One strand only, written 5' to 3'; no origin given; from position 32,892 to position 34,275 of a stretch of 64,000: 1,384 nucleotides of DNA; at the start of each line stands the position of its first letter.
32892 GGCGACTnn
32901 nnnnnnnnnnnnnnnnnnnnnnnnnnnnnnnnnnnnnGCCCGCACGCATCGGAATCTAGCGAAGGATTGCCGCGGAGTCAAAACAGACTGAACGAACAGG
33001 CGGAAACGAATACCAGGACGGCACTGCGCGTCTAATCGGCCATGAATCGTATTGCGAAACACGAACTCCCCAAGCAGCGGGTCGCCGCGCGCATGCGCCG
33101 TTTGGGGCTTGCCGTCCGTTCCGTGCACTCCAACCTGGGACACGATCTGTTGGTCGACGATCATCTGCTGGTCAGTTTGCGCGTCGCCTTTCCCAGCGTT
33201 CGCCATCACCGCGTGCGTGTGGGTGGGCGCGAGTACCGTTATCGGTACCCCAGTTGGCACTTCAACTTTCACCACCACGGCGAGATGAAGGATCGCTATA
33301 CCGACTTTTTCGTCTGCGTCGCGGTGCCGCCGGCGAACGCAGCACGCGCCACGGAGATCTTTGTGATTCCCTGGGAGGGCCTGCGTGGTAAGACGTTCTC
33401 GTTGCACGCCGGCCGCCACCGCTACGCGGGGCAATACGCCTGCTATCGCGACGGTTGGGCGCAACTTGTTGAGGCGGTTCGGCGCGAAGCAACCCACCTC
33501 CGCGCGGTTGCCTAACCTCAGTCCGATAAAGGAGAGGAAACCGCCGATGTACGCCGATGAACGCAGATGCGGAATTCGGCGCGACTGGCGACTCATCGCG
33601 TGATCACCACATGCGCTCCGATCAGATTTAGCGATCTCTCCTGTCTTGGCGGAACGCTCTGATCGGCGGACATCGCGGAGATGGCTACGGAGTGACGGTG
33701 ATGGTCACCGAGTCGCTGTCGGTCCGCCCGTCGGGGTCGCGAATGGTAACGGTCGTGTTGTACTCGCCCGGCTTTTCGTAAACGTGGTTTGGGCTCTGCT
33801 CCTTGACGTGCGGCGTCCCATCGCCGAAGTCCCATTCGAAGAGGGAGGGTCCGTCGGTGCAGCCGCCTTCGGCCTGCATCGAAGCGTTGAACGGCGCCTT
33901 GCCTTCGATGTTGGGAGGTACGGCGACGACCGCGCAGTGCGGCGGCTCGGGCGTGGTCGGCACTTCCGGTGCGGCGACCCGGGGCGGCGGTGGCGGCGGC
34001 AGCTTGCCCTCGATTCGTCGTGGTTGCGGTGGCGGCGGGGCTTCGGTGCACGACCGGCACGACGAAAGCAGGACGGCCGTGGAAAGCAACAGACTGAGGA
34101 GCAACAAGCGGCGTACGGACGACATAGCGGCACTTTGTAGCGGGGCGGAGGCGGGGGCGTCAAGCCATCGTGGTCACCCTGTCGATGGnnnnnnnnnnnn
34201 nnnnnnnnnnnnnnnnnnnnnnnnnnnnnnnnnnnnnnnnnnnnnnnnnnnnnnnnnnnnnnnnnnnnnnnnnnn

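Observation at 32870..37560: tRNA-bounded accessory stretch: PKD lipoproteins plus a lower-GC DUF4236-like / membrane-protein gene pair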

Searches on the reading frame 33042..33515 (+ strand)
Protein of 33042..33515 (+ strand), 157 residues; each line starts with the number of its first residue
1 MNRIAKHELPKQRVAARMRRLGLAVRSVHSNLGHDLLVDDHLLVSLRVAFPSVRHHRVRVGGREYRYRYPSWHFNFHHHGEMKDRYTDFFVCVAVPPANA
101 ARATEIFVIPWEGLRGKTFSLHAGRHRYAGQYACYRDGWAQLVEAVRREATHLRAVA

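Call 4: search_protein_families(library=pfam, proteins=[window:33042-33515:+], max_evalue=0.1)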
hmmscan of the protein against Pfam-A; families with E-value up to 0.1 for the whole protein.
window:33042-33515:+ (157 aa): 0 families

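Call 5: search_protein_families(library=padloc, proteins=[window:33042-33515:+], max_evalue=1)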
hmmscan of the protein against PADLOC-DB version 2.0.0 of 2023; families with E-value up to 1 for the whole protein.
window:33042-33515:+ (157 aa): 0 families

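Call 7: search_protein_families(library=ncbifam, proteins=[window:33042-33515:+], max_evalue=0.1)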
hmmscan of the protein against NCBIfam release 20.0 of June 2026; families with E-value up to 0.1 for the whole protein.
window:33042-33515:+ (157 aa): 0 families

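Call 8: search_protein_families(library=phrogs, proteins=[window:33042-33515:+], max_evalue=0.1)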
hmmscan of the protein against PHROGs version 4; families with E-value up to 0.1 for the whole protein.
window:33042-33515:+ (157 aa): 1 family
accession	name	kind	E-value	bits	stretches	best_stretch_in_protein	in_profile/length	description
phrog_12058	-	unknown function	0.045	13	1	11-142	629-764/768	-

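Call 45: search_solved_structures(query=window:33042-33512:+, max_evalue=10, show_alignments=2)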
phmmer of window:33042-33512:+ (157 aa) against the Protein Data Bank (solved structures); distinct sequences matched with E-value up to 10: 1.
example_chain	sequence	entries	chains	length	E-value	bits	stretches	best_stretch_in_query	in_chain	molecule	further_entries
5xea_A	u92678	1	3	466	0.98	12.2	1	123-154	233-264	Envelope glycoprotein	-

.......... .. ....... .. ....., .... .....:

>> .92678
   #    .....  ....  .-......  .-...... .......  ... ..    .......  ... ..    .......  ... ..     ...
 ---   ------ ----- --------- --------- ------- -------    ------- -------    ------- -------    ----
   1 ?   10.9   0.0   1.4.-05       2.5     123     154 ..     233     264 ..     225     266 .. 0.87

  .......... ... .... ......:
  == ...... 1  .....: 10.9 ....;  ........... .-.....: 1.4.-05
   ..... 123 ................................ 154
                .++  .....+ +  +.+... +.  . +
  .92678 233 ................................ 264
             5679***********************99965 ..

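Call 85: search_protein_families(library=pfam, proteins=[window:33042-33512:+], max_evalue=10)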
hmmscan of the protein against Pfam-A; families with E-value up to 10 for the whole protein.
window:33042-33512:+ (157 aa): 0 families

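Call 109: find_related_loci(query=A6, collection=viral_contigs, flank=5000)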
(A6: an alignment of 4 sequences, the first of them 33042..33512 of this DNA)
Query A6 (157 aa) in viral_contigs; peptide patterns used: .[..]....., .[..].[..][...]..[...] (x = any residue, [..] = any of these).
91 stretches matched a pattern, but none encodes a relative of the query by tblastn (E <= 1e-3).

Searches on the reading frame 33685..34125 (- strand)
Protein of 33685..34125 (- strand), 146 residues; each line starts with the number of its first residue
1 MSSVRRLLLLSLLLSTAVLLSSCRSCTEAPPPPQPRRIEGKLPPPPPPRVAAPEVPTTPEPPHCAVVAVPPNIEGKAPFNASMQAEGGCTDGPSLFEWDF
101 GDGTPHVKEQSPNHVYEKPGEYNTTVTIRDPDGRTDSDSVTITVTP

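Call 4: search_protein_families(library=pfam, proteins=[window:33685-34125:-], max_evalue=0.1)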
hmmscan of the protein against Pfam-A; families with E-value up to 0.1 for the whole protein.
window:33685-34125:- (146 aa): 6 families
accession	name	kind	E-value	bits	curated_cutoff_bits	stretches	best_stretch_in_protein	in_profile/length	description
PF18911.6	PKD_4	-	1.1e-14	54.7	27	1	74-144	15-85/85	PKD domain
PF00801.26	PKD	-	3.1e-11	43.6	23.5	1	77-138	17-75/80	PKD domain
PF05345.18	He_PIG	-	0.00084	20.2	24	1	118-145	69-96/96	Putative Ig domain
PF08428.16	Rib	-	0.023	15.8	27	1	115-145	45-75/76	Rib domain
PF22352.2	K319L-like_PKD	-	0.034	14.6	27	1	116-144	56-84/84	K319L-like, PKD domain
PF08329.16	ChitinaseA_N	-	0.074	13.2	21.2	1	109-144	72-107/133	Chitinase A, N-terminal domain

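Call 5: search_protein_families(library=padloc, proteins=[window:33685-34125:-], max_evalue=1)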
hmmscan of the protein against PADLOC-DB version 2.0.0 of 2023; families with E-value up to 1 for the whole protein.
window:33685-34125:- (146 aa): 0 families

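Call 7: search_protein_families(library=ncbifam, proteins=[window:33685-34125:-], max_evalue=0.1)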
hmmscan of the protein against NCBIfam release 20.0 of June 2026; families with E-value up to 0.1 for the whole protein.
window:33685-34125:- (146 aa): 4 families
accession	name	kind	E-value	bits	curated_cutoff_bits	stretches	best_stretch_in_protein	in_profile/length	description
NF058578.1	CPR_pilus_PamR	equivalog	0.00012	21.1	300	1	91-135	178-229/297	pilus system RbmA-like protein PamR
TIGR00864.1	PCC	subfamily_domain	0.00016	18.2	1861.4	1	95-128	1088-1121/2700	polycystin cation channel protein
TIGR02331.1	rib_alpha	repeat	0.00045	20.4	35.25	1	102-146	24-68/80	Rib/alpha/Esp repeat surface protein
TIGR03769.1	P_ac_wall_RPT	domain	0.0068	16.9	30.9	1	113-144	6-39/41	TIGR03769 domain-containing protein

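Call 8: search_protein_families(library=phrogs, proteins=[window:33685-34125:-], max_evalue=0.1)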
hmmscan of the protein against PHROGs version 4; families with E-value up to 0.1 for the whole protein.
window:33685-34125:- (146 aa): 0 families
